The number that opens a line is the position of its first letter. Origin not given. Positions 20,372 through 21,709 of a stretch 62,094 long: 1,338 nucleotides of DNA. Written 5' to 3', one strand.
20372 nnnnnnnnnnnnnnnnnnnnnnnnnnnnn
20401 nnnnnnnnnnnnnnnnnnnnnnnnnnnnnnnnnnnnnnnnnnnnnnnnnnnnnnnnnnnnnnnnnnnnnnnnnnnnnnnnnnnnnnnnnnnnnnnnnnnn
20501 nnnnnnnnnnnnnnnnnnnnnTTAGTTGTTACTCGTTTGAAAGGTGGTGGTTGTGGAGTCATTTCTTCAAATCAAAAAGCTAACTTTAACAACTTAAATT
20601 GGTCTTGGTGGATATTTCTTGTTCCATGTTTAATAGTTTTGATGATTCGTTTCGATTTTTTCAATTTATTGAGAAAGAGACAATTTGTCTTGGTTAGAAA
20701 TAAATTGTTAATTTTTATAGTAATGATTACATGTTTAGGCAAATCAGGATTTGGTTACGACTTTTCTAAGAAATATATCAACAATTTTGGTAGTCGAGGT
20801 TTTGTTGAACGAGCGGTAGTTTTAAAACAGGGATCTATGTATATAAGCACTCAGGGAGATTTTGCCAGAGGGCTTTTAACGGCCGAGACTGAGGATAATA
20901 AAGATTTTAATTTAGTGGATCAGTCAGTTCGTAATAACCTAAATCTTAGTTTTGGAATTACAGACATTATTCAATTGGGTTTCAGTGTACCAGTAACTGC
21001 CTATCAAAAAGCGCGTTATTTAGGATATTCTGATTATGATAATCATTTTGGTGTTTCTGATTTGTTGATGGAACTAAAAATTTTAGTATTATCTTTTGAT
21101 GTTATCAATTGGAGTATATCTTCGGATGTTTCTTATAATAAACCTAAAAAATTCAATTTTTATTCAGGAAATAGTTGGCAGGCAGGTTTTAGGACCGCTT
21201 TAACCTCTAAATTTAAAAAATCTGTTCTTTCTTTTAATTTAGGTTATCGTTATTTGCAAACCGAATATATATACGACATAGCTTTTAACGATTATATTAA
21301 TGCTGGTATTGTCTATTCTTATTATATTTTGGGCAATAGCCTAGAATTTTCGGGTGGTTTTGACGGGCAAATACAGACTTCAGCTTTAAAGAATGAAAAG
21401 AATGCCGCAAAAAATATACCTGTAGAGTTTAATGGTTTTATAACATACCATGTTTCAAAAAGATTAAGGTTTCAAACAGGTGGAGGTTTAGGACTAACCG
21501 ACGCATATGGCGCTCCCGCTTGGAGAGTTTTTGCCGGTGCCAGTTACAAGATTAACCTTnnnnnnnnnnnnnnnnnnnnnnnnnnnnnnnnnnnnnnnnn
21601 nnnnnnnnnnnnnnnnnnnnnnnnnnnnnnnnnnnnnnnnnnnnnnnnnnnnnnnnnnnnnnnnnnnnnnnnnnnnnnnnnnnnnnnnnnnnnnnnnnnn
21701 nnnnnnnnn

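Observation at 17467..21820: MYXO-CTERM-like tripartite sorting signals (GGC, TM helix, basic cluster) located in the middle of two neighbouring large secreted proteins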

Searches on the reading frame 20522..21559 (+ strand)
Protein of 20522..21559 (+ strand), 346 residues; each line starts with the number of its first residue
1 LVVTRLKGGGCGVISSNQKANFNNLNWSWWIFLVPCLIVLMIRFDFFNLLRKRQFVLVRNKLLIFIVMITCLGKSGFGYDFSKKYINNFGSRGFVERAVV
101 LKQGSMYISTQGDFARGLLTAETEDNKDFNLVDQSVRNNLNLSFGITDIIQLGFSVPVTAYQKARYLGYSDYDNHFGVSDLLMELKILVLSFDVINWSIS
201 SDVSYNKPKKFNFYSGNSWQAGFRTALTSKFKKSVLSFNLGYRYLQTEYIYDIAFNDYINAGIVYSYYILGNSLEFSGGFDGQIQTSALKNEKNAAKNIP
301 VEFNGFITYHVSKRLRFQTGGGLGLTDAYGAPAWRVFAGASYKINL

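Call 22: search_protein_representatives(protein=window:20522-21559:+)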
Query: 346 residues. Proteins with E-value up to 0.001 (for the whole library): 156; up to 1e-10: 8; up to 1e-30: 3. The best 150 are listed.
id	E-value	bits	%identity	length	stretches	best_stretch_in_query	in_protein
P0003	2.8e-228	773.1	100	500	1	1-346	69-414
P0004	1.2e-69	251.6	41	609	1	1-344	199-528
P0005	5.6e-63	229.6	37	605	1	1-344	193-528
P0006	4.2e-14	68.9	26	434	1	71-343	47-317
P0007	1.3e-11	60.8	29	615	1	129-342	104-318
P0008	1.4e-11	60.6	27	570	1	130-343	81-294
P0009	4.8e-11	58.9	26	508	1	66-342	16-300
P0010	5.3e-11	58.7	27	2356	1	114-342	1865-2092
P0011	3.2e-10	56.2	30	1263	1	137-340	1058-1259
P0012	3.2e-10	56.1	26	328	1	107-339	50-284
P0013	1.7e-09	53.8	30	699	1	139-342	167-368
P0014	1.7e-09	53.7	27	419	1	116-342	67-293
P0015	7.2e-09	51.7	28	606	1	95-342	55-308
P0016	1.3e-08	50.8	26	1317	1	101-340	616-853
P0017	1.8e-08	50.4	26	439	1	61-343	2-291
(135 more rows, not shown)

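Call 31: find_encoding_contigs(protein=P0004, flank=8000, max_places=3)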
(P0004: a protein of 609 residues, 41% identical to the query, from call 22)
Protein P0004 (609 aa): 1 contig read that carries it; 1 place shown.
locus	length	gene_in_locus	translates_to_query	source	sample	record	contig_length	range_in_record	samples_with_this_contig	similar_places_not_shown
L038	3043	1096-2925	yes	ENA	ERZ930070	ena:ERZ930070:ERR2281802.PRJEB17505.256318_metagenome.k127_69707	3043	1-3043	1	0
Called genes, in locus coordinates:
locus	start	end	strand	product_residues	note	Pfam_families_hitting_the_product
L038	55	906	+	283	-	-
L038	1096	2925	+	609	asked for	-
